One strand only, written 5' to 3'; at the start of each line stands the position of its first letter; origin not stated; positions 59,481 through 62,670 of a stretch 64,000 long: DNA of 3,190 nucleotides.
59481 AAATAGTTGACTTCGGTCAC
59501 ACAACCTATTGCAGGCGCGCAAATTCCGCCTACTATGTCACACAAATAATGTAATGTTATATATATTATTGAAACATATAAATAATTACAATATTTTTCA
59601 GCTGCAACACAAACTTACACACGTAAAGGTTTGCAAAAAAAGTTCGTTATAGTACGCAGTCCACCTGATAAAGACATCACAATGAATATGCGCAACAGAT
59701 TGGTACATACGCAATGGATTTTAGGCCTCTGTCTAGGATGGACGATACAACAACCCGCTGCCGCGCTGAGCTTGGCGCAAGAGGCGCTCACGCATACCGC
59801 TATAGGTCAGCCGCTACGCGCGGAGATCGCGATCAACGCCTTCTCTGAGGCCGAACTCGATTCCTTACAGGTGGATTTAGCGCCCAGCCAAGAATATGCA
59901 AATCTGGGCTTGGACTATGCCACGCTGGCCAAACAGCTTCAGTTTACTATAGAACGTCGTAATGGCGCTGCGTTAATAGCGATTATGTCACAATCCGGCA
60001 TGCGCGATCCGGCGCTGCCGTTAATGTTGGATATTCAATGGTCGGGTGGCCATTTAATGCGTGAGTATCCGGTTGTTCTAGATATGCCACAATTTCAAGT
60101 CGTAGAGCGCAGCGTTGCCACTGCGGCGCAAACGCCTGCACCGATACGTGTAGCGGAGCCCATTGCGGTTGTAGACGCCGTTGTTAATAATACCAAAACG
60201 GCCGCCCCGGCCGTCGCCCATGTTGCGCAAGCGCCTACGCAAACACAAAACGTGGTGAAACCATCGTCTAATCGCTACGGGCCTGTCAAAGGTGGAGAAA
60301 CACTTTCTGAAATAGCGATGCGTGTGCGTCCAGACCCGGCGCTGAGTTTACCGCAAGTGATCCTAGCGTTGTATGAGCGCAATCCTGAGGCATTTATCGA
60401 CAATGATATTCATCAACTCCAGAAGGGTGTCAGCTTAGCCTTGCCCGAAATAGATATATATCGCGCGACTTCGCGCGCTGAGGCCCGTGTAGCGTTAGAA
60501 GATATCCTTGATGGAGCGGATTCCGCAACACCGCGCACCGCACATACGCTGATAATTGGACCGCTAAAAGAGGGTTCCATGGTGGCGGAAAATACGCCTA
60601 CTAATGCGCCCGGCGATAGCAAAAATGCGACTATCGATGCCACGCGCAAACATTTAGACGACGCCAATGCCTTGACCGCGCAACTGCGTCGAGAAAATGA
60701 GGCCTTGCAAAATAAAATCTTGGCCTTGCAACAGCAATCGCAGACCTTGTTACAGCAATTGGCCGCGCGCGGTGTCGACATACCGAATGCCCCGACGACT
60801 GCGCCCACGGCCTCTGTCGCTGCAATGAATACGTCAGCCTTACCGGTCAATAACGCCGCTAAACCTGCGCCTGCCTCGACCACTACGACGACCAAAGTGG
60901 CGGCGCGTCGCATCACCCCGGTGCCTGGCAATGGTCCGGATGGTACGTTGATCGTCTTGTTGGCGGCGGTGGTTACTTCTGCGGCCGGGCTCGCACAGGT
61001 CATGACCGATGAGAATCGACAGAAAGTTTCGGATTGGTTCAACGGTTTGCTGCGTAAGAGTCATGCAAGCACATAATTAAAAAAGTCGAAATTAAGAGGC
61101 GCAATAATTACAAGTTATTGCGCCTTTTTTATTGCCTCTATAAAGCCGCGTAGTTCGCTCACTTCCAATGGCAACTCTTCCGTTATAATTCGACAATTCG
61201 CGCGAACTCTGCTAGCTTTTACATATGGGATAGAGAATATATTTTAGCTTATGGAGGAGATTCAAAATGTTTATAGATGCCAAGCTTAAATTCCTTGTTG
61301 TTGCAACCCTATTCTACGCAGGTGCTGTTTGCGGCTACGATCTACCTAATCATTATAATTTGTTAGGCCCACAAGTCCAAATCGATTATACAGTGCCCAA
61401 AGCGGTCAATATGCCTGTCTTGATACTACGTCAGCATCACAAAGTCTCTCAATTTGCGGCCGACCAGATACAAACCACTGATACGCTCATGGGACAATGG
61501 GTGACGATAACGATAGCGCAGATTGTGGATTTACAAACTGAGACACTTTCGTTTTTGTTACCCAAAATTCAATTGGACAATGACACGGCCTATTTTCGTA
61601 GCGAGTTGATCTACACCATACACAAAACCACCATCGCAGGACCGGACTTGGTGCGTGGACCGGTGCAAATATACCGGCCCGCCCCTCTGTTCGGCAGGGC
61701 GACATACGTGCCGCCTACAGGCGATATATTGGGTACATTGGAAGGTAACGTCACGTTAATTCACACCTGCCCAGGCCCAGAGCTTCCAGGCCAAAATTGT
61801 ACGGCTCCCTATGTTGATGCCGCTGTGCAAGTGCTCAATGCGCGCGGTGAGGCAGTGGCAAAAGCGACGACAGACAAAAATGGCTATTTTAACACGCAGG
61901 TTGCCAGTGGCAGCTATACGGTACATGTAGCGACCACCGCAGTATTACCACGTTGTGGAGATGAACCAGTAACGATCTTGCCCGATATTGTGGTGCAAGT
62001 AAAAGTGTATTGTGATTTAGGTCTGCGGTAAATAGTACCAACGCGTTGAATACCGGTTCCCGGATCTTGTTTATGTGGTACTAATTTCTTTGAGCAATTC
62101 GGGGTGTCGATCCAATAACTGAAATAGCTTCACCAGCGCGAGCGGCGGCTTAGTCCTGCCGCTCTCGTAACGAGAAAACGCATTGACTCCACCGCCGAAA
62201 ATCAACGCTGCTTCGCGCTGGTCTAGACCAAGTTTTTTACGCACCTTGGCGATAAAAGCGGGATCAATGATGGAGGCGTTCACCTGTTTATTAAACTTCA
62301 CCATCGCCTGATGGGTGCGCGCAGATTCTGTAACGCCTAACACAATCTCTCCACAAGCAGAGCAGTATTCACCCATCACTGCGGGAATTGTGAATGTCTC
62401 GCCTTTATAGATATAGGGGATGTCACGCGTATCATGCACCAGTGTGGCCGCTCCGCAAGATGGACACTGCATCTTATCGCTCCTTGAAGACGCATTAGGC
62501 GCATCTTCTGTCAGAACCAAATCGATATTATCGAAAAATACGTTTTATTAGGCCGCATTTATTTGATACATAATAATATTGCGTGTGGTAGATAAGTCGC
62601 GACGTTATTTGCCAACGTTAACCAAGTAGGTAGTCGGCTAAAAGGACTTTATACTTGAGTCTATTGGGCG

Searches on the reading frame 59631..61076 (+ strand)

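Call 6: search_protein_families(library=pfam, proteins=[window:59631-61076:+], max_evalue=0.01)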
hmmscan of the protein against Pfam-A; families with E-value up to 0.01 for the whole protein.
window:59631-61076:+ (481 aa): 1 family
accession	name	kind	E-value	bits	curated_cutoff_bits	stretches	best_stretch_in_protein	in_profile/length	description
PF25800.1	FimV_N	-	2.5e-25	89.1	27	1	54-153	8-108/108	FimV N-terminal domain Ig-like domain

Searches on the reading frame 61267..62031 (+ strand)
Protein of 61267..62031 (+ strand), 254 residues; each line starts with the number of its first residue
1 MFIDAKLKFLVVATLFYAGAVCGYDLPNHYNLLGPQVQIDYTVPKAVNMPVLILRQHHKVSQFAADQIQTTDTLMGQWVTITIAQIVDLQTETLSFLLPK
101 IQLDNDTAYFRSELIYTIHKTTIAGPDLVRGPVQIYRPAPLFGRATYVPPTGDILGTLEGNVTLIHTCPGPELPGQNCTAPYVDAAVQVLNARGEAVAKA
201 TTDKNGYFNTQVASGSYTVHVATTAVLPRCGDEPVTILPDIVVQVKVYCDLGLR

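Call 6: search_protein_families(library=pfam, proteins=[window:61267-62031:+], max_evalue=0.01)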
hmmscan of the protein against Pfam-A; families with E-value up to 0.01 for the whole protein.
window:61267-62031:+ (254 aa): 3 families
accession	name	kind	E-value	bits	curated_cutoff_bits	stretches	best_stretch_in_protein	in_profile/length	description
PF13620.12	CarboxypepD_reg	-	1.4e-06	28.9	32.3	1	180-223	12-56/82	Carboxypeptidase regulatory-like domain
PF11974.14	bMG3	-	0.00073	19.9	34.9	1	180-211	26-57/103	Bacterial alpha-2-macroglobulin MG3 domain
PF17210.9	SdrD_B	-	0.00075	20.1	29.7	1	185-224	27-67/112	SdrD B-like domain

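Call 15: find_encoding_contigs(protein=window:61267-62028:+, flank=10000, max_places=10)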
Protein window:61267-62028:+ (254 aa): 3 contigs read that carry it; 3 places shown.
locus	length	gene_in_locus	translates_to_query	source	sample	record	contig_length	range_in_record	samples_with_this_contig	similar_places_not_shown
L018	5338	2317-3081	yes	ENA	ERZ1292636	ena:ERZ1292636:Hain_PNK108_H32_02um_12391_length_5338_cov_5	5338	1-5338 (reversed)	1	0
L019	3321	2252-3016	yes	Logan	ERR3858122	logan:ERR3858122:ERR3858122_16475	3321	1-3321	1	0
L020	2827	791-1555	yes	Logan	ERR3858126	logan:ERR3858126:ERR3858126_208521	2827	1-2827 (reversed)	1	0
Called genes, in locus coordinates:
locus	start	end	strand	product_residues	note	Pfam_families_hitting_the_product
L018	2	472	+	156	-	?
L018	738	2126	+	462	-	PF25800:FimV_N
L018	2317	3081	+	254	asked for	PF13620:CarboxypepD_reg (weak)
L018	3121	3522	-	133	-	PF15731:MqsA_antitoxin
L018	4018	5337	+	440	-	?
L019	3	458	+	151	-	?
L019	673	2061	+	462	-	PF25800:FimV_N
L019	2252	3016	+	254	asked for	PF13620:CarboxypepD_reg (weak)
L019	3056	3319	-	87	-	?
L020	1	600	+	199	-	?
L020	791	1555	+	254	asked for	PF13620:CarboxypepD_reg (weak)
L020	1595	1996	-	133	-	PF15731:MqsA_antitoxin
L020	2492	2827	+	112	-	?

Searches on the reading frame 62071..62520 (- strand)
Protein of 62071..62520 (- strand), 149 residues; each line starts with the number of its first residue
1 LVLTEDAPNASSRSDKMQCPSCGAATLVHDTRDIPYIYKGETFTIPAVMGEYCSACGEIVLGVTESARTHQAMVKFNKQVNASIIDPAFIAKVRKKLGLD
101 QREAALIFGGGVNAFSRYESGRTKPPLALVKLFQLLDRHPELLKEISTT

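Call 6: search_protein_families(library=pfam, proteins=[window:62071-62520:-], max_evalue=0.01)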
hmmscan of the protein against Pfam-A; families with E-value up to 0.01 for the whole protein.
window:62071-62520:- (149 aa): 6 families
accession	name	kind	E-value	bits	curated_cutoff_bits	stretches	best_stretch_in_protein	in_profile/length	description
PF15731.11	MqsA_antitoxin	-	2.2e-60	202.9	30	1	17-146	1-130/131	Antitoxin component of bacterial toxin-antitoxin system, MqsA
PF01381.28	HTH_3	-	0.00014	22.3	23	1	90-136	1-48/55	Helix-turn-helix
PF13560.12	HTH_31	-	0.0031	18.2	27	1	90-135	6-53/64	Helix-turn-helix domain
PF07754.17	HVO_2753_ZBP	-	0.0031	17.7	33.2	0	13-27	13-27/46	Small zinc finger protein HVO_2753-like, Zn-binding pocket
PF13248.11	Zn_ribbon_3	-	0.0056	16.6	27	0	18-24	4-10/26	zinc-ribbon domain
PF09297.16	Zn_ribbon_NUD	-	0.0078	16.3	24.8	0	16-25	21-30/32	NADH pyrophosphatase zinc ribbon domain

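Call 7: search_protein_families(library=ncbifam, proteins=[window:62071-62520:-], max_evalue=0.01)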
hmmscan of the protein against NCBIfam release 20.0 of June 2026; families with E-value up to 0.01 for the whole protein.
window:62071-62520:- (149 aa): 5 families
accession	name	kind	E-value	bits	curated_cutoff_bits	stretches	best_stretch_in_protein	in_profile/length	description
TIGR03830.1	CxxCG_CxxCG_HTH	subfamily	7.5e-43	145.3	61.8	1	19-146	1-126/127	type II TA system antitoxin MqsA family protein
TIGR03831.1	YgiT_finger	domain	3e-11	43.4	20.2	1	19-61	1-43/46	YgiT-type zinc finger protein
NF007481.0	PRK10072.1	equivalog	2.1e-06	28.1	110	1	90-146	38-94/96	HTH-type transcriptional regulator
NF041951.1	phage_RstR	subfamily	0.00013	22.2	80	1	90-131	7-49/108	RstR family transcriptional repressor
TIGR03070.1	couple_hipB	subfamily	0.0061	16.5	71.65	1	89-130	6-47/58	type II toxin-antitoxin system Y4mF family antitoxin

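Call 12: find_encoding_contigs(protein=window:62074-62472:-, flank=10000, max_places=6)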
Protein seq(133 aa) (133 aa): 3 contigs read that carry it; 3 places shown.
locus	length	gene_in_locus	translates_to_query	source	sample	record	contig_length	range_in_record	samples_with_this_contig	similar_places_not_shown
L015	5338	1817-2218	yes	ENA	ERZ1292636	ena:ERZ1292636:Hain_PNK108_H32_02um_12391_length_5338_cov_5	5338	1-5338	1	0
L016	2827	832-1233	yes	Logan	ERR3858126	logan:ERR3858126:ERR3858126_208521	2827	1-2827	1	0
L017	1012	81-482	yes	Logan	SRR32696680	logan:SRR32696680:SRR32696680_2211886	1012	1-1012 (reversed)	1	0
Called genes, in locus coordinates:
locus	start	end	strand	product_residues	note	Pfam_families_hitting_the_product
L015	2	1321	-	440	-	?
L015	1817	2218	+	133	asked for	PF15731:MqsA_antitoxin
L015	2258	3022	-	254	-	PF13620:CarboxypepD_reg (weak)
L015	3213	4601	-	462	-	PF25800:FimV_N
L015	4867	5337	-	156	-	?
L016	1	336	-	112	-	?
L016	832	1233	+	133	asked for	PF15731:MqsA_antitoxin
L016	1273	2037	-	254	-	PF13620:CarboxypepD_reg (weak)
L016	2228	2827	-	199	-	?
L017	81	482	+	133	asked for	PF15731:MqsA_antitoxin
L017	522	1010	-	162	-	?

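Call 54: search_dna_similar(query=window:62074-62472:-, collection=plasmids, mode=protein, max_rows=12)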
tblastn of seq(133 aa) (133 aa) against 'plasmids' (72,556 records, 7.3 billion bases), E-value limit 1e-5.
Records with a match: 114; places in all: 116; records where one place covers at least 80% of the query: 96.
Best place of each record, by identity: 60-80% 25; <60% 89.
By first word of the organism name: Sinorhizobium 15; Pseudomonas 7; Vibrio 6; Rhizobium 5; Agrobacterium 5; Methylocystis 5; Burkholderia 4; Aeromonas 4; Acinetobacter 4; Azotobacter 3; and 41 more.
By predicted mobility (MOB-suite, as given by PLSDB): non-mobilizable 54; conjugative 45; mobilizable 15.
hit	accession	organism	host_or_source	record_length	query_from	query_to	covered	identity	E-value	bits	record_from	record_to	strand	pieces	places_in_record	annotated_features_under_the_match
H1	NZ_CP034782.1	Pseudomonas sp. MPC6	-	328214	1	133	100%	69.9%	1e-52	184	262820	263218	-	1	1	type II toxin-antitoxin system MqsA family antitoxin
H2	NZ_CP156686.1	Burkholderia stagnalis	Bacterial cells,soils collected in ...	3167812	1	130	98%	71.5%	1e-52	184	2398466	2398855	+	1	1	none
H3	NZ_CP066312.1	Azotobacter chroococcum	single,soil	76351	1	132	99%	69.7%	2e-58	200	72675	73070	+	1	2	type II toxin-antitoxin system MqsA family antitoxin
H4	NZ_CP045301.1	Azotobacter salinestris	cell culture,soil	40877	1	132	99%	69.7%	4e-53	185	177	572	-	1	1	type II toxin-antitoxin system MqsA family antitoxin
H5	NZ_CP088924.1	Rhodanobacter thiooxydans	soil,well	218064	1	130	98%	70.0%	1e-53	187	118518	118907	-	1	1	type II toxin-antitoxin system MqsA family antitoxin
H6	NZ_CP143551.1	Burkholderia multivorans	Homo sapiens,bronchoalveolar lavage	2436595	1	130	98%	70.0%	3e-51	180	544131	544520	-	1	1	none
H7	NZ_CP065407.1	Diaphorobacter sp. JS3051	whole organism,soil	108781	1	130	98%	69.2%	3e-57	197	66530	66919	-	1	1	type II toxin-antitoxin system MqsA family antitoxin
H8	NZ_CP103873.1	Herbaspirillum huttiense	tea plant,single cell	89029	1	132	99%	67.4%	2e-57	198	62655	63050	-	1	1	type II toxin-antitoxin system MqsA family antitoxin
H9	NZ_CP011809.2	Pandoraea faecigallinarum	cell culture,chicken dung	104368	1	132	99%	66.7%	4e-56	194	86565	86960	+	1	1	type II toxin-antitoxin system MqsA family antitoxin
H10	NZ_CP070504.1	Pseudomonas atacamensis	Cell culture,date palm rhizospheric soil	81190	1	130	98%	67.7%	3e-52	183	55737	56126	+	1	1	type II toxin-antitoxin system MqsA family antitoxin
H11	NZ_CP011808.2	Pandoraea faecigallinarum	cell culture,chicken dung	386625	1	132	99%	65.9%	8e-56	193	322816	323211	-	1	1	type II toxin-antitoxin system MqsA family antitoxin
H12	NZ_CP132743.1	Mycetohabitans endofungorum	Rhizopus microsporus,culture isolated ...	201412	1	132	99%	65.9%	2e-55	192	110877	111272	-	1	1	type II toxin-antitoxin system MqsA family antitoxin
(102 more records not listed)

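Call 56: get_annotated_region(hit=H3, flank=1500)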
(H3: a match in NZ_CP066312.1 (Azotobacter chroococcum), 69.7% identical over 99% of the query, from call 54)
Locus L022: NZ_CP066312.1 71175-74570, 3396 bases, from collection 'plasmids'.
description: Azotobacter chroococcum strain HR1 plasmid unnamed2, complete sequence
organism: Azotobacter chroococcum (NCBI taxid 353)
taxonomy: Bacteria; Pseudomonadota; Gammaproteobacteria; Pseudomonadales; Pseudomonadaceae; Azotobacter; Azotobacter chroococcum
host: -; source: single,soil; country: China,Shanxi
typing (MOB-suite, as given by PLSDB): mobilizable; relaxase MOBH
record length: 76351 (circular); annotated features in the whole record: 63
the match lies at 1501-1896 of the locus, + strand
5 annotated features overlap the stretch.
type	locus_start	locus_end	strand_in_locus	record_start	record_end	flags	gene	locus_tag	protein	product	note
CDS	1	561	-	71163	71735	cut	-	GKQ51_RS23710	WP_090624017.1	PIN domain-containing protein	-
CDS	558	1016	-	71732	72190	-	-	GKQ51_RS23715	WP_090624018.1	helix-turn-helix domain-containing protein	-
CDS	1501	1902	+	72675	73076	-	-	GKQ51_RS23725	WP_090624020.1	type II toxin-antitoxin system MqsA family antitoxin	-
CDS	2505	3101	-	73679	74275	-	-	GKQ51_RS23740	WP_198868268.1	putative adenosine monophosphate-protein transferase Fic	-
CDS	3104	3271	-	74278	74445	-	-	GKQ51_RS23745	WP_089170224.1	YhfG family protein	-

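Call 57: get_annotated_region(hit=H7, flank=1500)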
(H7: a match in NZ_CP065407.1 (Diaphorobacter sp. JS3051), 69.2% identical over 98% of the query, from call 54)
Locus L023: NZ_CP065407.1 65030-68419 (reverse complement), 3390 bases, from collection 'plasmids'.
description: Diaphorobacter sp. JS3051 plasmid pDCB1, complete sequence
organism: Diaphorobacter sp. JS3051 (NCBI taxid 2792224)
taxonomy: Bacteria; Pseudomonadota; Betaproteobacteria; Burkholderiales; Comamonadaceae; Diaphorobacter; Diaphorobacter sp. JS3051
host: -; source: whole organism,soil; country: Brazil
typing (MOB-suite, as given by PLSDB): conjugative; replicon rep_cluster_1864; relaxase MOBF; mating-pair formation MPF_F
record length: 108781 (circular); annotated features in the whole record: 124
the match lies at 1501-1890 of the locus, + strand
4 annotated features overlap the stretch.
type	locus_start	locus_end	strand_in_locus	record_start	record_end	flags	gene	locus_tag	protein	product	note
CDS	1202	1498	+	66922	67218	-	-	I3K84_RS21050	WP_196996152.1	type II toxin-antitoxin system MqsR family toxin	-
CDS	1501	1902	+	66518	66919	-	-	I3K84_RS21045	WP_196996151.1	type II toxin-antitoxin system MqsA family antitoxin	-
CDS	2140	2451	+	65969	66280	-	-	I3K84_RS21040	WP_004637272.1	addiction module antidote protein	-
CDS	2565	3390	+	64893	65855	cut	-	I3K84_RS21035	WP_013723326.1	replication initiator protein A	-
